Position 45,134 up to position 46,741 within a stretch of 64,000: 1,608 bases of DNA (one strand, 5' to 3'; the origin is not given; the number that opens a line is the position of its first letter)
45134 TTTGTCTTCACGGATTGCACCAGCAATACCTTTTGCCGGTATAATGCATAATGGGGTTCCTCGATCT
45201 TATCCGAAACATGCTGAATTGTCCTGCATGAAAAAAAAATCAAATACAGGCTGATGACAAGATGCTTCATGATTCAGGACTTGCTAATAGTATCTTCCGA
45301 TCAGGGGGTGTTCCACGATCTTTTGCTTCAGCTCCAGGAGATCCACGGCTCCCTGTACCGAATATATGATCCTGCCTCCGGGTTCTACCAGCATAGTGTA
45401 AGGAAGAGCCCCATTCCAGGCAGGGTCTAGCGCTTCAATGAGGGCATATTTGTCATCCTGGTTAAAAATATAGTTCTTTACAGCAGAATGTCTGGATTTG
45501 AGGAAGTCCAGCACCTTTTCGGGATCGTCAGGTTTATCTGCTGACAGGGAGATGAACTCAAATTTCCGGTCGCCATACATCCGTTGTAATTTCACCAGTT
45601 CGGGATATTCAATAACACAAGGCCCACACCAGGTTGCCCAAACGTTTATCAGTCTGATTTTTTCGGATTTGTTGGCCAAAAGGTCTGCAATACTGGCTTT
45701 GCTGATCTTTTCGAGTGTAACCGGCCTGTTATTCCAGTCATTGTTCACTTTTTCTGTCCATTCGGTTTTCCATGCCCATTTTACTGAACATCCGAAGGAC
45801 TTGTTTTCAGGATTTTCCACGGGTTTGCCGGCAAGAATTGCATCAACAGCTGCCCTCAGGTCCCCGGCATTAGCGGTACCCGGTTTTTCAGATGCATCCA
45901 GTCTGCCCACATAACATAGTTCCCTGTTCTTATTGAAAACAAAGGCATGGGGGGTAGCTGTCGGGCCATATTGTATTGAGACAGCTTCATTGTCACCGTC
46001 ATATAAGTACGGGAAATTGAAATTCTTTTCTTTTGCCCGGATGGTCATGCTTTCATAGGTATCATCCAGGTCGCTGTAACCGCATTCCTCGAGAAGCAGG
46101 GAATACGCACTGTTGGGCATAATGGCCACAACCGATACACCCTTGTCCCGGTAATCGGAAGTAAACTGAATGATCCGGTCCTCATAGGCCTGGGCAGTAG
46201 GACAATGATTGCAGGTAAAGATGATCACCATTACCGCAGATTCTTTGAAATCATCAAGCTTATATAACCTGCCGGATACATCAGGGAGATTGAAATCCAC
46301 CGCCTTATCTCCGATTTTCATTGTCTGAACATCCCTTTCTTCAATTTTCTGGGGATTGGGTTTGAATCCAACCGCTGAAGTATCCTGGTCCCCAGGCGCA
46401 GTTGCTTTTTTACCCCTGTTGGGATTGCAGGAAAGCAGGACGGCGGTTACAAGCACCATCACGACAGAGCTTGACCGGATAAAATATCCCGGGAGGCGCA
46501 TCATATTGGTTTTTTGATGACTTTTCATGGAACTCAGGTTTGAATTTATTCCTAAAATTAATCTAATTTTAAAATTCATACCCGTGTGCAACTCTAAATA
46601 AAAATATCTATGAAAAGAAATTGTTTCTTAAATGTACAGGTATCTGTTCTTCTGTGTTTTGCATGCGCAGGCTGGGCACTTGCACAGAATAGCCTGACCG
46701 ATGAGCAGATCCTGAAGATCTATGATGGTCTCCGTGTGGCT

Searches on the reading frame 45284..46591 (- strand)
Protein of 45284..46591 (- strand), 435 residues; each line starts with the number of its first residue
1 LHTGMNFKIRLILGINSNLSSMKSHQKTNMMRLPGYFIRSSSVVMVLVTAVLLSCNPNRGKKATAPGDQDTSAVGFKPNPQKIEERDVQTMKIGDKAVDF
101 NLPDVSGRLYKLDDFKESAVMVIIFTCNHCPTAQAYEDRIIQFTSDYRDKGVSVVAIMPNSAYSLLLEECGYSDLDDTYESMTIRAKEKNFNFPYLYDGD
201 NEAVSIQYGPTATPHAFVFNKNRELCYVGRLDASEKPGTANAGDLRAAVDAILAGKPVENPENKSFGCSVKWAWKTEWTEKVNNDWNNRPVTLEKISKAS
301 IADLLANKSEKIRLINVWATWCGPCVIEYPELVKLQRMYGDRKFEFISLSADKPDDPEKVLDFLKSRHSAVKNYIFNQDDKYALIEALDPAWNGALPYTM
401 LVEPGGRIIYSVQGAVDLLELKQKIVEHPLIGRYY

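Call 80: search_protein_families(library=pfam, proteins=[window:45284-46591:-], max_evalue=0.001)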
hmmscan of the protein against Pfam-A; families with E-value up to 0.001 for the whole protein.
window:45284-46591:- (435 aa): 6 families
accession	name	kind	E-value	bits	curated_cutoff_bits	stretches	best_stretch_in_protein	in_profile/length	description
PF08534.16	Redoxin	-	1.2e-27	96.9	26.6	2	93-236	2-141/148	Redoxin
PF00578.27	AhpC-TSA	-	2.5e-25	89.3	26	2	93-226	1-122/124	AhpC/TSA family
PF13905.12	Thioredoxin_8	-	6.6e-15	55.7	27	1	311-408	2-94/94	Thioredoxin-like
PF00085.26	Thioredoxin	-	1.4e-06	28.6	23.5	1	305-355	14-62/103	Thioredoxin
PF20029.6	DUF6436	-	2.6e-05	24.4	27.3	0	116-268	18-129/133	Domain of unknown function (DUF6436)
PF00255.25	GSHPx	-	0.00016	21.6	27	0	309-349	21-59/108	Glutathione peroxidase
